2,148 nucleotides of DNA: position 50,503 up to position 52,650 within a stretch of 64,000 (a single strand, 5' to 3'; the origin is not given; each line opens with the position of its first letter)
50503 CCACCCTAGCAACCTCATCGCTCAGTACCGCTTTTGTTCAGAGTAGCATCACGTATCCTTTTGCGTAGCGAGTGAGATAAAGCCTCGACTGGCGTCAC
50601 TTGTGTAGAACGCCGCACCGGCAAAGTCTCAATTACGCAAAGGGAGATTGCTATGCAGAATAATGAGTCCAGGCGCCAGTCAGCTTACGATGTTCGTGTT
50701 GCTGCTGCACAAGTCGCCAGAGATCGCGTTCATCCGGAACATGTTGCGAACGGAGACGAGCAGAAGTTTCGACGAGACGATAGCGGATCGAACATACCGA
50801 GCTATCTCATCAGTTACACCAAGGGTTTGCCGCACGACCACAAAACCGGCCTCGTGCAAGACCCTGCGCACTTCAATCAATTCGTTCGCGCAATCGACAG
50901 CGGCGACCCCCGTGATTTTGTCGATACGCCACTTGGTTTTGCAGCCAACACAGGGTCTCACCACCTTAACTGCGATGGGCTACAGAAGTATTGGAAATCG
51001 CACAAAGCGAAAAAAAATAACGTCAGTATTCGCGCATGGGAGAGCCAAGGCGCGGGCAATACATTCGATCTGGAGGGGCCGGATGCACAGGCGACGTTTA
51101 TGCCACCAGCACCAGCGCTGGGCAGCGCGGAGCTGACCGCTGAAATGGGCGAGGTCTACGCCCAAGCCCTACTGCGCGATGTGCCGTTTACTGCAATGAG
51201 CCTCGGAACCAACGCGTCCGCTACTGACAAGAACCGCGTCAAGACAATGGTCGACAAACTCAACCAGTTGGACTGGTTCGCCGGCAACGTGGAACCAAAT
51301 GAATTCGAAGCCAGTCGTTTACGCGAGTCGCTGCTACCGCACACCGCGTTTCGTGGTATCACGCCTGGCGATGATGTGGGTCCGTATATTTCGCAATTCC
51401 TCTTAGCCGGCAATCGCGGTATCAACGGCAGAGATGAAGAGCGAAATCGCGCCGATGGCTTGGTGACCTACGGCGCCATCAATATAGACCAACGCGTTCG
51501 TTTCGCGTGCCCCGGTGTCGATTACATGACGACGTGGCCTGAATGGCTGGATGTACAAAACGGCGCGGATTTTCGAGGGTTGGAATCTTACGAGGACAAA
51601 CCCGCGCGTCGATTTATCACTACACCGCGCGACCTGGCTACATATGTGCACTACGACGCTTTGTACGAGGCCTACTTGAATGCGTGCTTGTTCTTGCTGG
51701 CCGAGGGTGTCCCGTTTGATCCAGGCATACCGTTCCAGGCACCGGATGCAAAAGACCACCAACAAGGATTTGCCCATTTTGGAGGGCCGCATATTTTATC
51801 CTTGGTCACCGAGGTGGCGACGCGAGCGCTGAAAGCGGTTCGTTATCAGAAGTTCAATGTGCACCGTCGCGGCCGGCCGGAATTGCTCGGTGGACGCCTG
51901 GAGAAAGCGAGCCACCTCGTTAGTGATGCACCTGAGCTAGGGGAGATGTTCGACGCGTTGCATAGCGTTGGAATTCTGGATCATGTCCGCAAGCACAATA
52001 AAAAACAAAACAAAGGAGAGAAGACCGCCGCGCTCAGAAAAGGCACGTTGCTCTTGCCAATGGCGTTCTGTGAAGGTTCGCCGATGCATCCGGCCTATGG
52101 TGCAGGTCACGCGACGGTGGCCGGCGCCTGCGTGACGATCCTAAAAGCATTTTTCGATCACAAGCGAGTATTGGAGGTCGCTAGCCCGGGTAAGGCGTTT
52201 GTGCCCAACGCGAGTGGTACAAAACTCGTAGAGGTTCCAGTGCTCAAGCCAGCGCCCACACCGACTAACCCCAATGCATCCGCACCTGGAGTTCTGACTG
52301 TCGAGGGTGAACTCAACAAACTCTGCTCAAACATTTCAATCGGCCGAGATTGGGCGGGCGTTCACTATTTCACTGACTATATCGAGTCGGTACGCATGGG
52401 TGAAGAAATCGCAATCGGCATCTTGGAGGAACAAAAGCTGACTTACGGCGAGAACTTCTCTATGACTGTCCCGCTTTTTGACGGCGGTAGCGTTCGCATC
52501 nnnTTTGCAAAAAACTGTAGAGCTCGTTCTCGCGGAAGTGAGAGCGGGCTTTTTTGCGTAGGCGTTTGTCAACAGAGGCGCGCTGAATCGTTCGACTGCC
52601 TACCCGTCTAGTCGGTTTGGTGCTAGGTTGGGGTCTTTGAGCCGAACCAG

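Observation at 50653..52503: Putative vanadium-dependent haloperoxidase in an alginate-degrading background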

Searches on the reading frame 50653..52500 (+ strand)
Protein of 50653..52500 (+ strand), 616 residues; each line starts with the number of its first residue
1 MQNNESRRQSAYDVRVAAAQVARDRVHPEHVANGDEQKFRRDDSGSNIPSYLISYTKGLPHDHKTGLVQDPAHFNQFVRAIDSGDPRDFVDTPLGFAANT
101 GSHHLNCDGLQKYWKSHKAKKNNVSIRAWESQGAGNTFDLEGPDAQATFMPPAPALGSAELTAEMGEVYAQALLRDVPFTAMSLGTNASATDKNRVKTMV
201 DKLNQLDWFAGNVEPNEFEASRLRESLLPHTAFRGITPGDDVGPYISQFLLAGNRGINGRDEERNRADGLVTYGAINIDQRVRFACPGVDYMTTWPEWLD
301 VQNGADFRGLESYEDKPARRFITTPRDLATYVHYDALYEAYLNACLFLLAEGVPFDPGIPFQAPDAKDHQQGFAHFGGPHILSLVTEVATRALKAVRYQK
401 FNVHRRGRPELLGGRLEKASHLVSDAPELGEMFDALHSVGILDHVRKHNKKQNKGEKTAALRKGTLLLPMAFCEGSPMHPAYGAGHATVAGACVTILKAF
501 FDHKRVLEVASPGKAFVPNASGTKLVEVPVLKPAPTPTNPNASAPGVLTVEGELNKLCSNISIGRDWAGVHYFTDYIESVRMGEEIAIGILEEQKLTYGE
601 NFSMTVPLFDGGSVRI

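Call 3: search_protein_families(library=pfam, proteins=[window:50653-52500:+], max_evalue=1)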
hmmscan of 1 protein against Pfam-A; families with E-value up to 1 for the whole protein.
window:50653-52500:+ (616 aa): 1 family
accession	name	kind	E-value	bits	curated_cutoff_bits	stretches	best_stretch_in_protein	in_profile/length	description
PF01569.27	PAP2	-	0.044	14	27.2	1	479-588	48-119/130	PAP2 superfamily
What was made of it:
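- On PAP2 acid phosphatase / lipid phosphatase (non-haloperoxidase): PAP2 scores 14 bits against a cut-off of 27.2, E 0.044 (call 3).
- There is a weak Pfam PAP2 match (E 0.044, call 3). PAP2 scores 14 bits against a gathering cut-off of 27.2 (call 3).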

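Call 4: search_protein_families(library=ncbifam, proteins=[window:50653-52500:+], max_evalue=1)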
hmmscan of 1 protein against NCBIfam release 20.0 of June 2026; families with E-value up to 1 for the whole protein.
window:50653-52500:+ (616 aa): 0 families

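Call 5: search_solved_structures(query=window:50653-52500:+, max_evalue=1, show_alignments=3)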
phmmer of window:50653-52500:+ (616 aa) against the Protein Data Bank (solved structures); distinct sequences matched with E-value up to 1: 10.
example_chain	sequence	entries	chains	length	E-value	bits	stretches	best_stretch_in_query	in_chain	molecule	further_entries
5lpc_A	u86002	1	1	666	7.6e-199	665.3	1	5-616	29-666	Vanadium-dependent bromoperoxidase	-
8q21_A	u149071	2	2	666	5.2e-198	662.6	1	5-616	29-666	Vanadium-dependent bromoperoxidase, putative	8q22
8q20_A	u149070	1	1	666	7.4e-198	662.1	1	5-616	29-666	Vanadium-dependent bromoperoxidase, putative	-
1qhb_A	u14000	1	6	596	2.3e-164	551.5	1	3-616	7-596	HALOPEROXIDASE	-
1up8_A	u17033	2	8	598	1.7e-162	545.3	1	3-616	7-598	VANADIUM-DEPENDENT BROMOPEROXIDASE 1 | Vanadium-dependent bromoperoxidase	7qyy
8vgx_A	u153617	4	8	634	2.3e-162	544.8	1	3-616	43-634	Vanadium-dependent bromoperoxidase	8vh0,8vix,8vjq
7qwi_AAA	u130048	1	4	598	4.8e-162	543.8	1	3-616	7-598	Vanadium-dependent bromoperoxidase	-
7qvw_AAA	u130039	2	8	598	5.8e-161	540.2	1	3-616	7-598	Vanadium-dependent bromoperoxidase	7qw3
1qi9_A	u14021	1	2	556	1.7e-47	165.4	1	136-614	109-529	Vanadium-dependent bromoperoxidase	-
5aa6_A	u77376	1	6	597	2.3e-42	148.5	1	135-594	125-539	VANADIUM-DEPENDENT BROMOPEROXIDASE 2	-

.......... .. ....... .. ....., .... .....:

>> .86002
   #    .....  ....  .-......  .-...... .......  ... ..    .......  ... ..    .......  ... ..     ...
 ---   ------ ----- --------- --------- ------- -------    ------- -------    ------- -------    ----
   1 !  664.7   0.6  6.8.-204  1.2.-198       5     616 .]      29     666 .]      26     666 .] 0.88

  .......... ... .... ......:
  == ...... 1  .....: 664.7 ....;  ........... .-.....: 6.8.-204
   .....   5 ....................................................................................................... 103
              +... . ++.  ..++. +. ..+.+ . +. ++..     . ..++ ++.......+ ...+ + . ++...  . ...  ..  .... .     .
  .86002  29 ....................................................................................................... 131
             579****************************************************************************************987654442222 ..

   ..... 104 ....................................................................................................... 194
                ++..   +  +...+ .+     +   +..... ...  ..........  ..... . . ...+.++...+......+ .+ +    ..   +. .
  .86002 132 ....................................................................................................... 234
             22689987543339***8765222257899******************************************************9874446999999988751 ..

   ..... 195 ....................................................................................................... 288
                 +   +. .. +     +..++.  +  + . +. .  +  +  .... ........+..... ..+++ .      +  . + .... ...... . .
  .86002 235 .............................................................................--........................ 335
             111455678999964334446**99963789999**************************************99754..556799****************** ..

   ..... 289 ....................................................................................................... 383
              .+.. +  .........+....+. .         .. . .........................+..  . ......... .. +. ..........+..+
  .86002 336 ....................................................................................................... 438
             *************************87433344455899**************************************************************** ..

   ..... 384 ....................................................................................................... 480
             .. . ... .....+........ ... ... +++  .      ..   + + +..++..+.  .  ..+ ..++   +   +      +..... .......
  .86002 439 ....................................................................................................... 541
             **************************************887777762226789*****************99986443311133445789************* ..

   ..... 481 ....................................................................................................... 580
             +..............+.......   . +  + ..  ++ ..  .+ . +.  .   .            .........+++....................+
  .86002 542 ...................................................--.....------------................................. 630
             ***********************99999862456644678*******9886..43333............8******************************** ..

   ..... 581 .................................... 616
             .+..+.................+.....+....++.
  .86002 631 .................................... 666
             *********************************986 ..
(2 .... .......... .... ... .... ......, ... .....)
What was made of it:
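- On Vanadium-dependent haloperoxidase, Corallina/Acaryochloris bromoperoxidase clade: phmmer: 5LPC 7.6e-199 (query 5-616), 1QHB 2.3e-164 (query 3-616) (call 5).
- On Fungal-type vanadium chloroperoxidase (Curvularia inaequalis, 1VNC): 1VNC is absent from the sequence hits (call 5).
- Closest known: Ascophyllum nodosum VBPO I and II. Same: Homologous catalytic C-terminal half (E 1.7e-47 and 2.3e-42, call 5).
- Checked: Chance is excluded by the full-length phmmer E-value of 7.6e-199 to 5LPC (call 5).
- Full-length phmmer hits only to vanadium bromoperoxidases: 5LPC 7.6e-199, Corallina about 1e-164, Ascophyllum 1.7e-47 (call 5).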

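Call 8: find_homologous_proteins(query=window:50653-52500:+, max_evalue=1e-10)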
Query window:50653-52500:+ (616 aa): 7391 proteins with E <= 1e-10 among 8000 candidates; the best 120 are listed.
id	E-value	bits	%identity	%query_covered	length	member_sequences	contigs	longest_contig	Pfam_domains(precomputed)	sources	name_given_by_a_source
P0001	0.0e+0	1437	100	100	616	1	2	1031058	PF22778.4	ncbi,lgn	ncbi:MAG: vanadium-dependent haloperoxidase [Pseudomonadota bacterium]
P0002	0.0e+0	1250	85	100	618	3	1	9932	PF22778.4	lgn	-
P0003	6.9e-277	938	69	100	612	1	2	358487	PF22778.4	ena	-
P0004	1.9e-270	917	67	100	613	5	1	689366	PF22778.4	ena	-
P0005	1.1e-266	904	66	100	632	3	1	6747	PF22778.4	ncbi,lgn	-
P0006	1.8e-264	897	65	100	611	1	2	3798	PF22778.4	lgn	-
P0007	1.5e-260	884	65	100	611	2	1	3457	PF22778.4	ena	-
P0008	1.8e-260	884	65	99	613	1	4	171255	PF22778.4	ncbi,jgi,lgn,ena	-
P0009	1.2e-259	881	66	100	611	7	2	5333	PF22778.4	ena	-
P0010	8.3e-257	872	65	100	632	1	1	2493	PF22778.4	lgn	-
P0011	7.0e-250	849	66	100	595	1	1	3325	PF22778.4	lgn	-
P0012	2.5e-248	844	63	98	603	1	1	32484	PF22778.4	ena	-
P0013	4.0e-248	843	63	100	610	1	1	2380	PF22778.4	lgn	-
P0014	1.1e-245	835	65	100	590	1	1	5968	PF22778.4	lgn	-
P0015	5.3e-245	833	66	100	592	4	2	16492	PF22778.4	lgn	-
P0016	7.4e-244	829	63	99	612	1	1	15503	PF22778.4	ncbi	ncbi:MAG: vanadium-dependent haloperoxidase [Pseudomonadota bacterium]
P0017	2.9e-241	820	65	100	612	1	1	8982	PF22778.4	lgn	-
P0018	8.3e-241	819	63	100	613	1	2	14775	PF22778.4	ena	-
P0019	4.8e-240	816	65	99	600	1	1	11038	PF22778.4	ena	-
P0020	4.0e-239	813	64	100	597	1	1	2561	PF22778.4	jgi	jgi:hypothetical protein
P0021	9.2e-239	812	63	100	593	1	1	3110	PF22778.4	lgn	-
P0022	1.9e-238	811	62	100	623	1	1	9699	PF22778.4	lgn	-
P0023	5.4e-238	810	63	100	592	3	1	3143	PF22778.4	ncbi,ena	-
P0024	5.9e-238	809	63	100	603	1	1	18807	PF22778.4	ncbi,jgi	ncbi:MAG: vanadium-dependent haloperoxidase [Planctomycetota bacterium]|jgi:hypothetical protein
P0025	1.8e-237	808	62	100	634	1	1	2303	PF22778.4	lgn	-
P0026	3.6e-237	807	64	100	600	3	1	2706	PF22778.4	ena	-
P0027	3.8e-237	807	63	100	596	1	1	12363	PF22778.4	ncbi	-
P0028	1.8e-236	805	63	100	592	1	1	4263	PF22778.4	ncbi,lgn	-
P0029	2.2e-236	804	63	100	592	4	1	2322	PF22778.4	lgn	-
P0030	5.6e-236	803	62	100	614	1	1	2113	PF22778.4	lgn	-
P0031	1.2e-235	802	62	100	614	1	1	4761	PF22778.4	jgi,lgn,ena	-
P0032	1.3e-235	802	61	99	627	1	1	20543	PF22778.4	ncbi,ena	-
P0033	1.6e-235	801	63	100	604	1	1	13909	PF22778.4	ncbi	ncbi:MAG: vanadium-dependent haloperoxidase [Deinococcota bacterium]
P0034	1.9e-235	801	62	99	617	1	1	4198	PF22778.4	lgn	-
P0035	2.1e-235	801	62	99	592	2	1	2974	PF22778.4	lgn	-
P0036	2.6e-235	801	65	96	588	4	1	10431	PF22778.4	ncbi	-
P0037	3.6e-235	800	64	99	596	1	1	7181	PF22778.4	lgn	-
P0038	6.9e-235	799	63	100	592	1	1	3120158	PF22778.4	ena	-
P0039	7.8e-235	799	62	100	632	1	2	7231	PF22778.4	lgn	-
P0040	9.2e-235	799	62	100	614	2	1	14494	PF22778.4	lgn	-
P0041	1.2e-234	799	64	100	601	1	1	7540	PF22778.4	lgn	-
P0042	1.3e-234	798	63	100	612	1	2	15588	PF22778.4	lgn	-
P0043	2.1e-234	798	61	100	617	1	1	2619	PF22778.4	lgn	-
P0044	2.7e-234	797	63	100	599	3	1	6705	PF22778.4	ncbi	ncbi:MAG: vanadium-dependent haloperoxidase, partial [Planctomycetota bacterium]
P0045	3.2e-234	797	61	100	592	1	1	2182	PF22778.4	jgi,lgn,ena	-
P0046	4.6e-234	797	64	100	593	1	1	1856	PF22778.4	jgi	jgi:hypothetical protein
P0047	5.5e-234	796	62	99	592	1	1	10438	PF22778.4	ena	-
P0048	6.0e-234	796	61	100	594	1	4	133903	PF22778.4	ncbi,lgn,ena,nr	ncbi:MAG: vanadium-dependent haloperoxidase [Methylococcales bacterium]|nr:vanadium-dependent halope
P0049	6.6e-234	796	63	100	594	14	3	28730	PF22778.4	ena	-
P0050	3.0e-233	794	61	100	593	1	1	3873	PF22778.4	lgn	-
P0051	8.0e-233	793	61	100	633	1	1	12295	PF22778.4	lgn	-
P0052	1.1e-232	792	62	100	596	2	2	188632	PF22778.4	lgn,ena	-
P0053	1.7e-232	791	61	100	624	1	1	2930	PF22778.4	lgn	-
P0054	1.7e-232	791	62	99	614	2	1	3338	PF22778.4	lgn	-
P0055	1.8e-232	791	61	100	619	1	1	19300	PF22778.4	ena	-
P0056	3.2e-232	791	63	100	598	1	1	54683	PF22778.4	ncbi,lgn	ncbi:MAG: vanadium-dependent haloperoxidase [Limnothrix sp.]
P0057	5.0e-232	790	62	95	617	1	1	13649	PF22778.4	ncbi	ncbi:MAG: vanadium-dependent haloperoxidase, partial [Pseudomonadota bacterium]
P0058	5.5e-232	790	61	99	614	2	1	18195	PF22778.4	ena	-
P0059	6.3e-232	790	61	100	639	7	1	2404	PF22778.4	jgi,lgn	-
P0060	8.1e-232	789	62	100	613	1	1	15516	PF22778.4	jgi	jgi:hypothetical protein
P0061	1.1e-231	789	60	100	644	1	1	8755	PF22778.4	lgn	-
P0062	1.2e-231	789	63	100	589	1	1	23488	PF22778.4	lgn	-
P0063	1.4e-231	788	62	100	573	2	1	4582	PF22778.4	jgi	-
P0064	1.4e-231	788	62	100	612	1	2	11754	PF22778.4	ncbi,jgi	-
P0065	2.1e-231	788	62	100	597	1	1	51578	PF22778.4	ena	-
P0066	2.1e-231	788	63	100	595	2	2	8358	PF22778.4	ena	-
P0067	2.8e-231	787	63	98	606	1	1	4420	PF22778.4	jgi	-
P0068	3.2e-231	787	63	100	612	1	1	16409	PF22778.4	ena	-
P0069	4.6e-231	787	61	100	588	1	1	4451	PF22778.4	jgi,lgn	-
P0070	4.8e-231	787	62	100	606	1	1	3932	PF22778.4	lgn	-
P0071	4.9e-231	787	61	100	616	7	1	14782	PF22778.4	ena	-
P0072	6.4e-231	786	61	100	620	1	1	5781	PF22778.4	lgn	-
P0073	1.3e-230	785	61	100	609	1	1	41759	PF22778.4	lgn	-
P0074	2.1e-230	785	63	100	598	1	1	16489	PF22778.4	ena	-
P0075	2.4e-230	784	63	100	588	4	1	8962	PF22778.4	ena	-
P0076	2.6e-230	784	62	100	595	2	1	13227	PF22778.4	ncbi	-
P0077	2.7e-230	784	61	99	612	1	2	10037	PF22778.4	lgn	-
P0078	3.3e-230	784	62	100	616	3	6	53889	PF22778.4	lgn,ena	-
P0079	4.2e-230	784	61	100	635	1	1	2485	PF22778.4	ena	-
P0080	5.0e-230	783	61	100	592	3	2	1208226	PF22778.4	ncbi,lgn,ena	-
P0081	6.5e-230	783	59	99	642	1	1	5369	PF22778.4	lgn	-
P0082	8.8e-230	782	61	100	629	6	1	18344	PF22778.4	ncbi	-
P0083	3.2e-229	781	61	100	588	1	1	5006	PF22778.4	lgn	-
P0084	3.4e-229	781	63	100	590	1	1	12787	PF22778.4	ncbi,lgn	-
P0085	5.1e-229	780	60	100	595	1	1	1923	PF22778.4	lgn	-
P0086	1.9e-228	778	62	100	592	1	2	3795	PF22778.4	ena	-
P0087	2.3e-228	778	60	100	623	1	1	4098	PF22778.4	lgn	-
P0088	5.3e-228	777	62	99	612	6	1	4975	PF22778.4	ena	-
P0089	9.0e-228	776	59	100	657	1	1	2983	PF22778.4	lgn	-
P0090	9.5e-228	776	61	100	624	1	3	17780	PF22778.4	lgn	-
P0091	1.3e-227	775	61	100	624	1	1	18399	PF22778.4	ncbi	ncbi:MAG: vanadium-dependent haloperoxidase [Chloroflexota bacterium]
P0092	1.8e-227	775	63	99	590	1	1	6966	PF22778.4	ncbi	-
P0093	2.6e-227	774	60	100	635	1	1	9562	PF22778.4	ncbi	-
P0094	2.6e-227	774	61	99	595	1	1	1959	PF22778.4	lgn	-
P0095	2.7e-227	774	62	100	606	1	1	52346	PF22778.4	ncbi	ncbi:MAG: vanadium-dependent haloperoxidase [Acidobacteriota bacterium]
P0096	2.7e-227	774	60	99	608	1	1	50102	PF22778.4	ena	-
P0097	2.8e-227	774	61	100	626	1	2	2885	PF22778.4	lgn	-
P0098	3.1e-227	774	60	99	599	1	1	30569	PF22778.4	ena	-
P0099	3.3e-227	774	62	100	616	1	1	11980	PF22778.4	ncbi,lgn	-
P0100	8.1e-227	773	60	99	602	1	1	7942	PF22778.4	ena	-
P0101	1.1e-226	772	59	99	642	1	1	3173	PF22778.4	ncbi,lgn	ncbi:MAG: vanadium-dependent haloperoxidase [Pricia sp.]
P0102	3.0e-226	771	62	100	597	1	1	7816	PF22778.4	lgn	-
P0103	3.1e-226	771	61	100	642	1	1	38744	PF22778.4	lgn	-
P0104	4.2e-226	770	59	100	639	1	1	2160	PF22778.4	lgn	-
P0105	7.2e-226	770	60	100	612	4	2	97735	PF22778.4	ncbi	-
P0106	9.5e-226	769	60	99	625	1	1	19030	PF22778.4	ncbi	-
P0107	1.5e-225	768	61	99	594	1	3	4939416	PF22778.4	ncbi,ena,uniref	ncbi:vanadium-dependent haloperoxidase [Methyloprofundus sp.]|uniref:vanadium-dependent haloperoxida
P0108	2.6e-225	768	57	99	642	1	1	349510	PF22778.4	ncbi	-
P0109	3.1e-225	767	60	100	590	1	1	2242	PF22778.4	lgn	-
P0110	3.1e-225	767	61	99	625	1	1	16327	PF22778.4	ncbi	-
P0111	3.9e-225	767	60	99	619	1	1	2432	PF22778.4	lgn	-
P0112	5.8e-225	767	60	100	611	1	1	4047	PF22778.4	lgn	-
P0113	9.3e-225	766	60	99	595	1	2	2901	PF22778.4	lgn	-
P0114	1.9e-224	765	59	99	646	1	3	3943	PF22778.4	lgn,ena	-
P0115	2.2e-224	765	65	92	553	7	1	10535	PF22778.4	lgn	-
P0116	2.6e-224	764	60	100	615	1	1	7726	PF22778.4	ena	-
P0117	3.3e-224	764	61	99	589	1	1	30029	PF22778.4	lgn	-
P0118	3.9e-224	764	62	94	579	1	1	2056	PF22778.4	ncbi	ncbi:MAG: vanadium-dependent haloperoxidase, partial [Bacteroidota bacterium]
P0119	4.7e-224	764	61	100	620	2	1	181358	PF22778.4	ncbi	-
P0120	8.0e-224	763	62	99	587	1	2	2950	PF22778.4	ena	-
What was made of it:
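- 50653..52503 (+): Coding sequence of the 616-aa vanadium-dependent bromoperoxidase homologue (stop codon included). Identical protein in NCBI named vanadium-dependent haloperoxidase (call 8).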

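Call 10: find_encoding_contigs(protein=P0001, flank=10000, max_places=4)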
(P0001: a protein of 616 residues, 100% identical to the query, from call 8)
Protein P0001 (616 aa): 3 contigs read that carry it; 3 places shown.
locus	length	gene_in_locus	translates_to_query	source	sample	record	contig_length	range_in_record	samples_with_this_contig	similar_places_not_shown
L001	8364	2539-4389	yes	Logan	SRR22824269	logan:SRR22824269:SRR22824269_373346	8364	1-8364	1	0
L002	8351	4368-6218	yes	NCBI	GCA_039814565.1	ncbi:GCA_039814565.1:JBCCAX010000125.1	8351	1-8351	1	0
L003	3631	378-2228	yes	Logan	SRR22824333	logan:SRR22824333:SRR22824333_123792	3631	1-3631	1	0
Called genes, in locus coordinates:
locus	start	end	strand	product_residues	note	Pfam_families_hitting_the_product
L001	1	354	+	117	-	?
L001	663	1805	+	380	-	PF01946:Thi4 (faint), PF00070:Pyr_redox (faint), PF00890:FAD_binding_2 (faint), PF01134:GIDA (faint), PF01266:DAO (weak), PF01494:FAD_binding_3 (faint), PF07992:Pyr_redox_2, PF13738:Pyr_redox_3, +3 more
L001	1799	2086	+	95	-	-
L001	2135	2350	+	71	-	-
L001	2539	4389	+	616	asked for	PF22778:VCPO_2nd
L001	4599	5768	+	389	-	PF00465:Fe-ADH, PF13685:Fe-ADH_2, PF25137:ADH_Fe_C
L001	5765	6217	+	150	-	PF13279:4HBT_2, PF03061:4HBT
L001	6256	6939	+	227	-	PF04298:Zn_peptidase_2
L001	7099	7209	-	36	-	-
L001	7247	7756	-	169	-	-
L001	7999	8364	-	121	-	?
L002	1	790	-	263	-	PF19580:Exo_endo_phos_3 (weak), PF03372:Exo_endo_phos, PF19580:Exo_endo_phos_3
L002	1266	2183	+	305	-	PF02649:GCHY-1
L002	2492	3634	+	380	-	PF01946:Thi4 (faint), PF00070:Pyr_redox (faint), PF00890:FAD_binding_2 (faint), PF01134:GIDA (faint), PF01266:DAO (weak), PF01494:FAD_binding_3 (faint), PF07992:Pyr_redox_2, PF13738:Pyr_redox_3, +3 more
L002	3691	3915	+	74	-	-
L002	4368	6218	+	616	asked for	PF22778:VCPO_2nd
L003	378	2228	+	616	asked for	PF22778:VCPO_2nd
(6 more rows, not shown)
